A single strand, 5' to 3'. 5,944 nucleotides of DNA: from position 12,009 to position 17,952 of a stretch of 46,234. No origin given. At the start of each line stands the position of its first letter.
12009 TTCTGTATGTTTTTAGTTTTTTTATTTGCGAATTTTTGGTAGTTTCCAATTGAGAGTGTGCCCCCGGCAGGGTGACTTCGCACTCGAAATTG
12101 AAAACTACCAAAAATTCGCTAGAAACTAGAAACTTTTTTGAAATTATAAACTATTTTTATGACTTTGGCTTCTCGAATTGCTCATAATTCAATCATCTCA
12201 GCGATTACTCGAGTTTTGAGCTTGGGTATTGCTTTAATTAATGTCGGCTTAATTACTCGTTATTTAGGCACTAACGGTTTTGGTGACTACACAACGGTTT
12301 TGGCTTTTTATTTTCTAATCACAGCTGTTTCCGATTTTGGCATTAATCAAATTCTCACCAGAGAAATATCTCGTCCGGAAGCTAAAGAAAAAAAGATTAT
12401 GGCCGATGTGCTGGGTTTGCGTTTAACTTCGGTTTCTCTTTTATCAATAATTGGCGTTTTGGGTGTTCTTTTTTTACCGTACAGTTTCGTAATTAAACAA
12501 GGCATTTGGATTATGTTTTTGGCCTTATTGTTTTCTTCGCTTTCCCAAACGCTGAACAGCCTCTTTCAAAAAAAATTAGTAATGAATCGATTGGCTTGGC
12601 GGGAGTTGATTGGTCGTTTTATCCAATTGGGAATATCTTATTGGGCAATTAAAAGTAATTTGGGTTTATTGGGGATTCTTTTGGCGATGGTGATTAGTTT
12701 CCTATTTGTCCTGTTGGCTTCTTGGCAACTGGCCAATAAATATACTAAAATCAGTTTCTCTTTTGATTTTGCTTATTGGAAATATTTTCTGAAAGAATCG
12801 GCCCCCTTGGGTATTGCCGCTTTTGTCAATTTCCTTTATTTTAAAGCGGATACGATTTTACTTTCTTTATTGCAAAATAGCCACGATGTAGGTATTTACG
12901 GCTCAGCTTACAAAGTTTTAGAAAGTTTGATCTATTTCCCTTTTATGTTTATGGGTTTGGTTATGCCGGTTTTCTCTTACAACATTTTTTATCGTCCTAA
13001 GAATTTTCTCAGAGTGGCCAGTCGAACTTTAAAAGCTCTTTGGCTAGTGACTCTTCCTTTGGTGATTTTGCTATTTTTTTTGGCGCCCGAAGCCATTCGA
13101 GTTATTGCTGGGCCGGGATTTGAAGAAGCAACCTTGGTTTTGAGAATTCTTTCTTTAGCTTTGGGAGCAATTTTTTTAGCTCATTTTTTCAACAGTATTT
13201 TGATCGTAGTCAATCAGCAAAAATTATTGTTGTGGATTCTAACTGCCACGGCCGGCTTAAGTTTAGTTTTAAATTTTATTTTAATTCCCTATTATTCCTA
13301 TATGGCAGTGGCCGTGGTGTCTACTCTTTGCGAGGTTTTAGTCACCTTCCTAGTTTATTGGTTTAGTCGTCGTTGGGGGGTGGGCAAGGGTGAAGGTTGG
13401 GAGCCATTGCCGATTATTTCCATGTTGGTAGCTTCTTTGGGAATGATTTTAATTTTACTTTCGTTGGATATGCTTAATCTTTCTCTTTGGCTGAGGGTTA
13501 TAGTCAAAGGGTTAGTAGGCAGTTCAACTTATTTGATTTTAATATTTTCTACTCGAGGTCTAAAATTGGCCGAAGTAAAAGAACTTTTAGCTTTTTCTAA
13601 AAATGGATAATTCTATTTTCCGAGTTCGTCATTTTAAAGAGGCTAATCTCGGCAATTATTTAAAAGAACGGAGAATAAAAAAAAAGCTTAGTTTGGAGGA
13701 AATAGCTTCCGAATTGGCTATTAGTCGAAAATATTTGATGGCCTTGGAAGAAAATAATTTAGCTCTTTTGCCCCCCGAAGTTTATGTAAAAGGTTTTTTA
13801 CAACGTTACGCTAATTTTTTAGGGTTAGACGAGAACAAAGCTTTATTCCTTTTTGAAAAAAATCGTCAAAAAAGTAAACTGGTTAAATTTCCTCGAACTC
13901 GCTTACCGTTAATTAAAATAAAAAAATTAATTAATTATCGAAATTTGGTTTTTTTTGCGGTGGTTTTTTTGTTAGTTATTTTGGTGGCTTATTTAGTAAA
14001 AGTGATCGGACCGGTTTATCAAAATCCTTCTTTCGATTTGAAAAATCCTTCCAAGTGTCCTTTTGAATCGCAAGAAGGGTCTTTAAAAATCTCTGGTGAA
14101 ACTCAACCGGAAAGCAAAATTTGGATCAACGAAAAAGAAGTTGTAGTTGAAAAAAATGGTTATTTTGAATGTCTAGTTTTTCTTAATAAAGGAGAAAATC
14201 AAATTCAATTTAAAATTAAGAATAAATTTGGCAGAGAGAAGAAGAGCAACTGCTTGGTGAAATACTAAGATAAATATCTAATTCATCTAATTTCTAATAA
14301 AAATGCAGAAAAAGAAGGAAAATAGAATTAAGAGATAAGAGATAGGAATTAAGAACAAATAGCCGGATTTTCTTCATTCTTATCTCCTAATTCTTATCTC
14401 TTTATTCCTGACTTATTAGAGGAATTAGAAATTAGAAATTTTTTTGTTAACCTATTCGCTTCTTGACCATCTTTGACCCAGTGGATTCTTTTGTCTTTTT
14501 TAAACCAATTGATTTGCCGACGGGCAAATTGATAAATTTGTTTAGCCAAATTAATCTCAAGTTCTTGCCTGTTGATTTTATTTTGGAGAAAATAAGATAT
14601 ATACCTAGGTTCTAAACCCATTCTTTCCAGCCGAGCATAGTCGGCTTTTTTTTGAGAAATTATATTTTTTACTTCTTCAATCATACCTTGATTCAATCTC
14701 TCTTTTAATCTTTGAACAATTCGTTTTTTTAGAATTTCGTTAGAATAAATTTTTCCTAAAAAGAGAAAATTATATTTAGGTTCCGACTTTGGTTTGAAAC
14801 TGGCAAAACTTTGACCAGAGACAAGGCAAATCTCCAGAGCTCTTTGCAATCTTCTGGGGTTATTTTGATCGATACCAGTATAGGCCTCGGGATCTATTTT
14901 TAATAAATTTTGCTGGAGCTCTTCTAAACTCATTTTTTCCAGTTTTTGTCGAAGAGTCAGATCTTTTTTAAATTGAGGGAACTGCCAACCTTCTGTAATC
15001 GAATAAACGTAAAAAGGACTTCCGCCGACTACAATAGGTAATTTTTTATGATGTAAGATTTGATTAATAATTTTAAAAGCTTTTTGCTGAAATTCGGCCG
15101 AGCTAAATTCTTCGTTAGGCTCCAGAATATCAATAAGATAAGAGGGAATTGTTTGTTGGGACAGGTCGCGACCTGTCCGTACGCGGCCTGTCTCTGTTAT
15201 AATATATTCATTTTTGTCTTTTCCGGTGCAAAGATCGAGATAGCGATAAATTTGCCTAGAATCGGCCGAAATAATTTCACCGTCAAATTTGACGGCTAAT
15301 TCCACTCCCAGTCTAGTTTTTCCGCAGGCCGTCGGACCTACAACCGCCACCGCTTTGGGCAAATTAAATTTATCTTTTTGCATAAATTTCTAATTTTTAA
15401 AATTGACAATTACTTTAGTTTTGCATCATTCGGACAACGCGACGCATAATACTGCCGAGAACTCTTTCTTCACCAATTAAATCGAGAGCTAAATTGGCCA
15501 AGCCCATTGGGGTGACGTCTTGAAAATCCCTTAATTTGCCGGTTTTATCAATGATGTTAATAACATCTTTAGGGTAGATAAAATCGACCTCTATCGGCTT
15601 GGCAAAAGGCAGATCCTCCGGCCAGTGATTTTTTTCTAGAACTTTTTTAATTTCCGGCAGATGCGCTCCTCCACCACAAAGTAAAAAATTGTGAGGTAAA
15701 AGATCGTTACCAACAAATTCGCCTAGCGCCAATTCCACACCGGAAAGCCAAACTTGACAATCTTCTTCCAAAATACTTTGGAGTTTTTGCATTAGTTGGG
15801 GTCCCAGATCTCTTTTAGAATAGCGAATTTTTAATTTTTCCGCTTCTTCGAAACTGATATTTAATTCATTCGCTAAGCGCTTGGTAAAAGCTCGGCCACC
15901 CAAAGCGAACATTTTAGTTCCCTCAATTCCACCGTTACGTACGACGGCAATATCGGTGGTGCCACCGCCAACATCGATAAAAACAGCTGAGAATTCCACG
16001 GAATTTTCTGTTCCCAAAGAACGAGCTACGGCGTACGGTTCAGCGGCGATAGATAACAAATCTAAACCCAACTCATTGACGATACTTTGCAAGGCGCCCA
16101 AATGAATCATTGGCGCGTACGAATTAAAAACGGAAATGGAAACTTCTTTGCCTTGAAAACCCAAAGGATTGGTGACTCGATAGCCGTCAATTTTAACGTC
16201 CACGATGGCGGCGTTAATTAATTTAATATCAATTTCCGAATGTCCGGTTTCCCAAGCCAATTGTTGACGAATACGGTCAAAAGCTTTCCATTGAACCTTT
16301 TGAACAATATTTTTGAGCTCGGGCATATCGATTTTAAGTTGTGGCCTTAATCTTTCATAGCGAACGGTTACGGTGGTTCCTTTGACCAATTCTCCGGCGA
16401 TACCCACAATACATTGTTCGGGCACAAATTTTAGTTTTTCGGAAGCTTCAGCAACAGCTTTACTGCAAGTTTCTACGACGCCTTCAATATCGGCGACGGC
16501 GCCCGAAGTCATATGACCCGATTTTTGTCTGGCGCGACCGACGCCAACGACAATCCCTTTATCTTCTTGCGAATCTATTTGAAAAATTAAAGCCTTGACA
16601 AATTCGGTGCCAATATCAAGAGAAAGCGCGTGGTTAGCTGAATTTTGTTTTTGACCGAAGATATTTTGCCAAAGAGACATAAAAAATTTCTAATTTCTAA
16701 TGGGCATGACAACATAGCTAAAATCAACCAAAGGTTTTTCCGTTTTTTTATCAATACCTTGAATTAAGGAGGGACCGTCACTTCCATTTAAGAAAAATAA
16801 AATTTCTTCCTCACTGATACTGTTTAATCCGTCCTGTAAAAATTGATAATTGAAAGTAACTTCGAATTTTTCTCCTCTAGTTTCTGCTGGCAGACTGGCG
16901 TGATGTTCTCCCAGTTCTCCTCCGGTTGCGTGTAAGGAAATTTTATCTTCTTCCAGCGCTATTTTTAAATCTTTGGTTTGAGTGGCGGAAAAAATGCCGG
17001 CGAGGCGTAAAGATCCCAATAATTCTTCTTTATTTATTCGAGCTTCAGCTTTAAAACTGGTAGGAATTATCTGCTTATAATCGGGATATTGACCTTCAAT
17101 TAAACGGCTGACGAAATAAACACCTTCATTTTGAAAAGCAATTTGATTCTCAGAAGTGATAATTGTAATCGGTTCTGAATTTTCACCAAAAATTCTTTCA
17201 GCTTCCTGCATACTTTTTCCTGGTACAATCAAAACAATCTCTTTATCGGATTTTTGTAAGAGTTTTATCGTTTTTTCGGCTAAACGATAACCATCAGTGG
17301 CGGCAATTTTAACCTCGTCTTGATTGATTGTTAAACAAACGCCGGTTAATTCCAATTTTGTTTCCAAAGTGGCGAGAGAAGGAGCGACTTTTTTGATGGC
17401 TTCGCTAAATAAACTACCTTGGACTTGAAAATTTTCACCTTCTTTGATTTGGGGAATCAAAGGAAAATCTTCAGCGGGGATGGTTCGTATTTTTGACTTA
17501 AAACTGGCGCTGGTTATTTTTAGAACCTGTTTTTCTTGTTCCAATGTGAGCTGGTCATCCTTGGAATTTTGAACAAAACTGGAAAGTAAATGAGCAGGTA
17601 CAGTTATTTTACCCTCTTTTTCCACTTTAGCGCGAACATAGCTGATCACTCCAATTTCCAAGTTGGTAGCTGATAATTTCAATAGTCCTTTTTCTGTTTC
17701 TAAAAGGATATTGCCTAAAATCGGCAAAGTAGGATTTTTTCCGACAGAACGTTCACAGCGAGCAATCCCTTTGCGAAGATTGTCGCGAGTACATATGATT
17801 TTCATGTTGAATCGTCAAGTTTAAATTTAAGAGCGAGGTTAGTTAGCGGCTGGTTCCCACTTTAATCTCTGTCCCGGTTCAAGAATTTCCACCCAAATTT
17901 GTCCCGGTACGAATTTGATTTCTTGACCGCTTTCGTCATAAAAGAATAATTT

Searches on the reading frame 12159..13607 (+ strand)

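Call 23: search_protein_families(library=pfam, proteins=[window:12159-13607:+], max_evalue=0.00001)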
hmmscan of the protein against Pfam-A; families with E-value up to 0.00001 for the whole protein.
window:12159-13607:+ (483 aa): 2 families
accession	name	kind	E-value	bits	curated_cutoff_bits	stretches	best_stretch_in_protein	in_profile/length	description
PF01943.22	Polysacc_synt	-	1.4e-28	100.6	28.2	1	8-273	2-271/274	Polysaccharide biosynthesis protein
PF13440.11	Polysacc_synt_3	-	4.9e-15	56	23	1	32-323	2-290/293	Polysaccharide biosynthesis protein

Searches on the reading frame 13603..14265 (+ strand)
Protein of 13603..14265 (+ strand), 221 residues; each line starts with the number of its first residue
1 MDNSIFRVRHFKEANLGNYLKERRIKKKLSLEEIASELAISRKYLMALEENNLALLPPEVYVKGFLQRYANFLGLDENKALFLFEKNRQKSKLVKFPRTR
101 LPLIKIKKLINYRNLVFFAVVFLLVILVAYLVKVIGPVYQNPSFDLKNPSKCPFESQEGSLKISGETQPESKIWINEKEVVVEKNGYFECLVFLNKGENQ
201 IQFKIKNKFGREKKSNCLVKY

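Call 23: search_protein_families(library=pfam, proteins=[window:13603-14265:+], max_evalue=0.00001)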
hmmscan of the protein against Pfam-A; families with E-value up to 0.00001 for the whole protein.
window:13603-14265:+ (221 aa): 2 families
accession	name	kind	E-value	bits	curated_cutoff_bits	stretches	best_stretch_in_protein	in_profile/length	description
PF13413.12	HTH_25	-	3.2e-21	75.4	24.6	1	19-78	1-60/62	Helix-turn-helix domain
PF12844.13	HTH_19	-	2.3e-09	37.5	30.2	1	17-79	1-57/64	Helix-turn-helix domain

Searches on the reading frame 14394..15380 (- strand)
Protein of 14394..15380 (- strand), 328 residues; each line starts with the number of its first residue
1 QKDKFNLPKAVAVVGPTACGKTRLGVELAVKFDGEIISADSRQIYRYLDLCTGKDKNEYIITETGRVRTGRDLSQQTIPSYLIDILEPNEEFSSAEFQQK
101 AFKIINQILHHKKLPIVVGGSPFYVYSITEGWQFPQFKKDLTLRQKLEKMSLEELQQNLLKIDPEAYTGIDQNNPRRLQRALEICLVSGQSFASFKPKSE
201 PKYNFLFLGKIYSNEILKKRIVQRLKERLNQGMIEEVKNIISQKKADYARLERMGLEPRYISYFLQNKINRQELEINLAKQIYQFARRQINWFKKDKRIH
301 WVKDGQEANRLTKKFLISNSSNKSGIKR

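Call 23: search_protein_families(library=pfam, proteins=[window:14394-15380:-], max_evalue=0.00001)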
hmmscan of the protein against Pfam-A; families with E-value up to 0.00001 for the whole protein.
window:14394-15380:- (328 aa): 1 family
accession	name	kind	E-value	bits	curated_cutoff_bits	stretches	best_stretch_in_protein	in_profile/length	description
PF01715.23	IPPT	-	8.7e-55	186.5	23.6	1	43-296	1-243/243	IPP transferase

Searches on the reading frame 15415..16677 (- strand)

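Call 68: search_protein_families(library=pfam, proteins=[window:15415-16677:-], max_evalue=0.0001)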
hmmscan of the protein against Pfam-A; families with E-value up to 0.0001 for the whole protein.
window:15415-16677:- (420 aa): 5 families
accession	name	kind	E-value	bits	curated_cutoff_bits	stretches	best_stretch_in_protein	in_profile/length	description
PF14450.12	FtsA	-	3.9e-17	63.2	31.8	1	232-350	1-102/127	Cell division protein FtsA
PF06723.19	MreB_Mbl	-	1.2e-08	34.7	27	1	194-282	110-204/327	MreB/Mbl protein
PF11104.14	PilM_2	-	3.8e-08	33.1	27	1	218-350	170-297/340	Type IV pilus assembly protein PilM;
PF06277.17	EutA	-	5.4e-06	26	27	1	199-264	115-178/475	Ethanolamine utilisation protein EutA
PF00012.26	HSP70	-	1.1e-05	24.4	20.6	1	204-290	160-252/599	Hsp70 protein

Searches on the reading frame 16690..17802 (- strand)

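Call 68: search_protein_families(library=pfam, proteins=[window:16690-17802:-], max_evalue=0.0001)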
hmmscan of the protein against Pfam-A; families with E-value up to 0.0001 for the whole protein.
window:16690-17802:- (370 aa): 3 families
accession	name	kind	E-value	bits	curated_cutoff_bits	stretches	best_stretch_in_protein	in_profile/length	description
PF02767.21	DNA_pol3_beta_2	-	2.9e-33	115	27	1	127-241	2-116/116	DNA polymerase III beta subunit, central domain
PF00712.24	DNA_pol3_beta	-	1.2e-29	103.3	24.4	2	1-117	2-120/120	DNA polymerase III beta subunit, N-terminal domain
PF02768.20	DNA_pol3_beta_3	-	4.7e-18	65.6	27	1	243-368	1-120/121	DNA polymerase III beta subunit, C-terminal domain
